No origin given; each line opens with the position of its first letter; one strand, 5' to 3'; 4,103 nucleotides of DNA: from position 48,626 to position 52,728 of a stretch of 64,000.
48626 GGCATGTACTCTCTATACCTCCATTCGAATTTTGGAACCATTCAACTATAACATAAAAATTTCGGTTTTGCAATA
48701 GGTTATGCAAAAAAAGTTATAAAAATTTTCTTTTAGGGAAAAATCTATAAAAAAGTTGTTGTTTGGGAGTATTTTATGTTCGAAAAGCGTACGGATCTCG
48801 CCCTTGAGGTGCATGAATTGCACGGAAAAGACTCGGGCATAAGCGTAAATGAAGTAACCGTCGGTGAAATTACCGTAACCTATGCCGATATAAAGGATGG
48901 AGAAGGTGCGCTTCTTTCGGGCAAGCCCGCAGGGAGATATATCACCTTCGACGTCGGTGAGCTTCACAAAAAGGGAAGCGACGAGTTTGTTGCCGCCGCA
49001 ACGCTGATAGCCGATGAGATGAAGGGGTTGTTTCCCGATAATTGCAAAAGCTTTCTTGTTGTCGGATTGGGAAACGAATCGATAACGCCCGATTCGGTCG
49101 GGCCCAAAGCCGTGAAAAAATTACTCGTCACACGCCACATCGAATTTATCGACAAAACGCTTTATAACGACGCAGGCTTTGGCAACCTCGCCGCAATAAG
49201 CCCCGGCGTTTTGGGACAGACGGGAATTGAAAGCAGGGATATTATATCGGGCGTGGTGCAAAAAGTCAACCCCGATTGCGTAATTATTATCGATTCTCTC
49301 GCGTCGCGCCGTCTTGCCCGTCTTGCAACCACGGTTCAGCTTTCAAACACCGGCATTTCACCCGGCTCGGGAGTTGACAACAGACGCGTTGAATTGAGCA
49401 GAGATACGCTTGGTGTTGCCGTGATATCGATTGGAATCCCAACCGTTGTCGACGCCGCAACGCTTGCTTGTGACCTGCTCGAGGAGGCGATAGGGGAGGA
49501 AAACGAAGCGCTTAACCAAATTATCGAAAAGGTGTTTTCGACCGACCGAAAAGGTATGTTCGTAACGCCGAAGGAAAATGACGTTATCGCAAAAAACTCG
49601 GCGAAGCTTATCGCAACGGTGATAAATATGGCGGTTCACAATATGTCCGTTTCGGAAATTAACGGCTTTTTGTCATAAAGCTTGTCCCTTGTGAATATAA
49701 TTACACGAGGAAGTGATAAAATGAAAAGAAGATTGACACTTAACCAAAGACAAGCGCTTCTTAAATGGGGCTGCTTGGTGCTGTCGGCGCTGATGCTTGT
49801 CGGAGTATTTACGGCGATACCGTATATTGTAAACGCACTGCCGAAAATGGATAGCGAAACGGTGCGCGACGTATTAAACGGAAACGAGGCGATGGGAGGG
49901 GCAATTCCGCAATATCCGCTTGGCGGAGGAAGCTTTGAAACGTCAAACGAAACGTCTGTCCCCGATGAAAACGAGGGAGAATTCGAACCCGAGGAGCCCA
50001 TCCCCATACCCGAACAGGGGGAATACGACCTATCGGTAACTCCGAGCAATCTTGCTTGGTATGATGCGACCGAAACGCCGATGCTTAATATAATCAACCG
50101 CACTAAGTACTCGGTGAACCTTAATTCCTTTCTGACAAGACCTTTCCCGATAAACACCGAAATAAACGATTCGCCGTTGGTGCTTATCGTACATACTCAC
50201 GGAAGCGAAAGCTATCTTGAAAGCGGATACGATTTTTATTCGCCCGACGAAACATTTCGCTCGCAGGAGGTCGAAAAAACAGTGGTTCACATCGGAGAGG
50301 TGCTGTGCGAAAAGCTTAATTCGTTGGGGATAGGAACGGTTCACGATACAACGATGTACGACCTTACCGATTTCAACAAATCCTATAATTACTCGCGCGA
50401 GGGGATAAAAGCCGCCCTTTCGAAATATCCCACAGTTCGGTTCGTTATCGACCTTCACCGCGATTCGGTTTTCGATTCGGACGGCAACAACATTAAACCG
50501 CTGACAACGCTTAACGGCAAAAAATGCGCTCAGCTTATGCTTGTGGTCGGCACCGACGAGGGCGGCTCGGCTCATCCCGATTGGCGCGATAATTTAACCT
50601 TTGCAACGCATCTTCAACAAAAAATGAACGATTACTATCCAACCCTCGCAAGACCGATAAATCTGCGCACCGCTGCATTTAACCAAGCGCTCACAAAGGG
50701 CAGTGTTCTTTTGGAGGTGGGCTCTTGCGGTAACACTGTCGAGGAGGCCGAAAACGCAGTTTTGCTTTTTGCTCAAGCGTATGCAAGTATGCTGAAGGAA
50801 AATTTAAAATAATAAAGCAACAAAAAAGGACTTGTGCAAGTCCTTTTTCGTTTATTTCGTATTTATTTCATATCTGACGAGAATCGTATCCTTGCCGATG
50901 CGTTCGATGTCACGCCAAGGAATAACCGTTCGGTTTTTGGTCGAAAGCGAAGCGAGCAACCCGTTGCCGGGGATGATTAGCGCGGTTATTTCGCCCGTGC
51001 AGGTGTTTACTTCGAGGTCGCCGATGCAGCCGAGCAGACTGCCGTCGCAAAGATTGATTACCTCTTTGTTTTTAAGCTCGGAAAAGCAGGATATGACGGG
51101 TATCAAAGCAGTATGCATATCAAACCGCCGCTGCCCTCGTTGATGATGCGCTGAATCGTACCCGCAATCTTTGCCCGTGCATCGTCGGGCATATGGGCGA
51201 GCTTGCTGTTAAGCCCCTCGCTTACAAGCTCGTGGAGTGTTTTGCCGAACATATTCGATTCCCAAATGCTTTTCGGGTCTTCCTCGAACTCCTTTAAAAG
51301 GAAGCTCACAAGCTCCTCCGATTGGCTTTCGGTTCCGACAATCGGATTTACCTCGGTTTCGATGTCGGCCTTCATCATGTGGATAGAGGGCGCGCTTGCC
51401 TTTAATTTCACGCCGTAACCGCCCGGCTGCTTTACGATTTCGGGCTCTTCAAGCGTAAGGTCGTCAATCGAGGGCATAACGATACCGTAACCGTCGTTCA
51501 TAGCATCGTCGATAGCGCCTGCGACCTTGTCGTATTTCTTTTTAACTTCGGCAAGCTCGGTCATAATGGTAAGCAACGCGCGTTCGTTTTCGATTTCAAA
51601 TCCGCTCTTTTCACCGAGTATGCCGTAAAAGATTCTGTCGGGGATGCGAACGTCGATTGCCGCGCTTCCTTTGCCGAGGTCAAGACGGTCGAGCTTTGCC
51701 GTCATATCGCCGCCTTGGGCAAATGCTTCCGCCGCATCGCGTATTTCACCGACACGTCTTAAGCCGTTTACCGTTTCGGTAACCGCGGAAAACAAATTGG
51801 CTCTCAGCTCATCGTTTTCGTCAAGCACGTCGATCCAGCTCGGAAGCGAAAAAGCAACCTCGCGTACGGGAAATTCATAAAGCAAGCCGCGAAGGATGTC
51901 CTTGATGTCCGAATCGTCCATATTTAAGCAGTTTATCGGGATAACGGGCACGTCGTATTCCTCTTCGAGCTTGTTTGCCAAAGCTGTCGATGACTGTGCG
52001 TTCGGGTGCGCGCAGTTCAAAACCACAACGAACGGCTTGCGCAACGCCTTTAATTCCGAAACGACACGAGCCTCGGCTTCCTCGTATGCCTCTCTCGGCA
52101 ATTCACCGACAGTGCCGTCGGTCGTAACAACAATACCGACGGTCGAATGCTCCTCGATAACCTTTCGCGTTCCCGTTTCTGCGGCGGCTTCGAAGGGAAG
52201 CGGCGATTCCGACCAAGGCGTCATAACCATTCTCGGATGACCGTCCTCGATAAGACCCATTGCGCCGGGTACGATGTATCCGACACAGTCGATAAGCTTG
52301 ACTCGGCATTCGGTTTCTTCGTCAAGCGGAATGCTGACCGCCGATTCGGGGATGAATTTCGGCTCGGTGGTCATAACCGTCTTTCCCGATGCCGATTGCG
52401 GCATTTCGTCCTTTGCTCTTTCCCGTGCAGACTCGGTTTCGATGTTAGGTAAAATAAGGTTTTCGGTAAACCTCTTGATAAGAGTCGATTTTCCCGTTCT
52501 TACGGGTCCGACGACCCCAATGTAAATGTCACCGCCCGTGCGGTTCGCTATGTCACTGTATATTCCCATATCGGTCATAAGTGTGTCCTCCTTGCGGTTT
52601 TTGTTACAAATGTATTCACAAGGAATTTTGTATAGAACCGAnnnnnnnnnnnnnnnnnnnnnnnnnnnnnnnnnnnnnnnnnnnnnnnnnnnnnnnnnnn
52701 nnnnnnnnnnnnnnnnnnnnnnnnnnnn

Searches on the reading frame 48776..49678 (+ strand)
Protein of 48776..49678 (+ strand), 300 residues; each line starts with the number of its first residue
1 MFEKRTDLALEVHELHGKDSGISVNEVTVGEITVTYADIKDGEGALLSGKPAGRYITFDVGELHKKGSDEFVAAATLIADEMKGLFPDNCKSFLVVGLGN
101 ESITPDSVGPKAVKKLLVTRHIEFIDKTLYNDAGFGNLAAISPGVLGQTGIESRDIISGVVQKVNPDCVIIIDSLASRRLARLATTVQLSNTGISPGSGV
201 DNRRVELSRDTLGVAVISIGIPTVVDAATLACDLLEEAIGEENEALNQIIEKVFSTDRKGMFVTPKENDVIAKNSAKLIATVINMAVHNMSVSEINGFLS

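Call 66: search_protein_families(library=pfam, proteins=[window:48776-49678:+])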
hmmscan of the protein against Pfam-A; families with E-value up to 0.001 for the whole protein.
window:48776-49678:+ (300 aa): 1 family
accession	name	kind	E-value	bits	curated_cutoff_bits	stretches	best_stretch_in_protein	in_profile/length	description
PF03418.19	Peptidase_A25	-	4.5e-70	236.8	27.8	2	18-235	20-239/353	Germination protease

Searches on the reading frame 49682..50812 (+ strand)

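Call 66: search_protein_families(library=pfam, proteins=[window:49682-50812:+])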
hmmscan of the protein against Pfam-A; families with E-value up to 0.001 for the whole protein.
window:49682-50812:+ (376 aa): 1 family
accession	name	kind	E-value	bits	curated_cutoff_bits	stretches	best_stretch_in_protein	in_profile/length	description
PF07454.18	SpoIIP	-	2.4e-59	201.5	24.4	1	146-366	74-267/269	Stage II sporulation protein P (SpoIIP)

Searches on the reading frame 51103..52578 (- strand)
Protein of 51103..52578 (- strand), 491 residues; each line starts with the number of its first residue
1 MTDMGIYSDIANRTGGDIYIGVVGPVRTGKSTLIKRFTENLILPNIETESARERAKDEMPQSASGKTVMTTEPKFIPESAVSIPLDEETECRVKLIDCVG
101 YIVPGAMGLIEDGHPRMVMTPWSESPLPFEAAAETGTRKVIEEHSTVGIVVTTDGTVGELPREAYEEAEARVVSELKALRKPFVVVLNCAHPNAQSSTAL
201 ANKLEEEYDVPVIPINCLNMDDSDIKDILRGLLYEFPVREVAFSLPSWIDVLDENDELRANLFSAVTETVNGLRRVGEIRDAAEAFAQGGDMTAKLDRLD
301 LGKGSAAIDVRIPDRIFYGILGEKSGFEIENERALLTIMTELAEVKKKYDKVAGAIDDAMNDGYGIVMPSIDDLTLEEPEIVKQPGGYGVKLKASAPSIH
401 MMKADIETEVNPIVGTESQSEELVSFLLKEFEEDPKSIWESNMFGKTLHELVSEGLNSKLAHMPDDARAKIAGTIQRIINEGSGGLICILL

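Call 66: search_protein_families(library=pfam, proteins=[window:51103-52578:-])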
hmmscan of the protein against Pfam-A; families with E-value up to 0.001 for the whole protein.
window:51103-52578:- (491 aa): 5 families
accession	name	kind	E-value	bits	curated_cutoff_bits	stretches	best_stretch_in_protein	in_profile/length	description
PF09547.16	SpoIVA_ATPase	-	6.1e-112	373.2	26.6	1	1-237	1-237/237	Stage IV sporulation protein A, ATPase domain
PF20438.3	SpoIVA_middle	-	1.3e-61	208.2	25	1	238-415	1-179/179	Stage IV sporulation protein A, middle domain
PF20439.3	SpoIVA_C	-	1e-33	115.7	25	1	416-491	1-76/76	Sporulation stage IV protein A, C-terminal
PF13401.12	AAA_22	-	0.00018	22.2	27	0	22-41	10-29/130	AAA domain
PF00009.33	GTP_EFTU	-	0.00067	19.7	26.5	0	19-101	5-79/188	Elongation factor Tu GTP binding domain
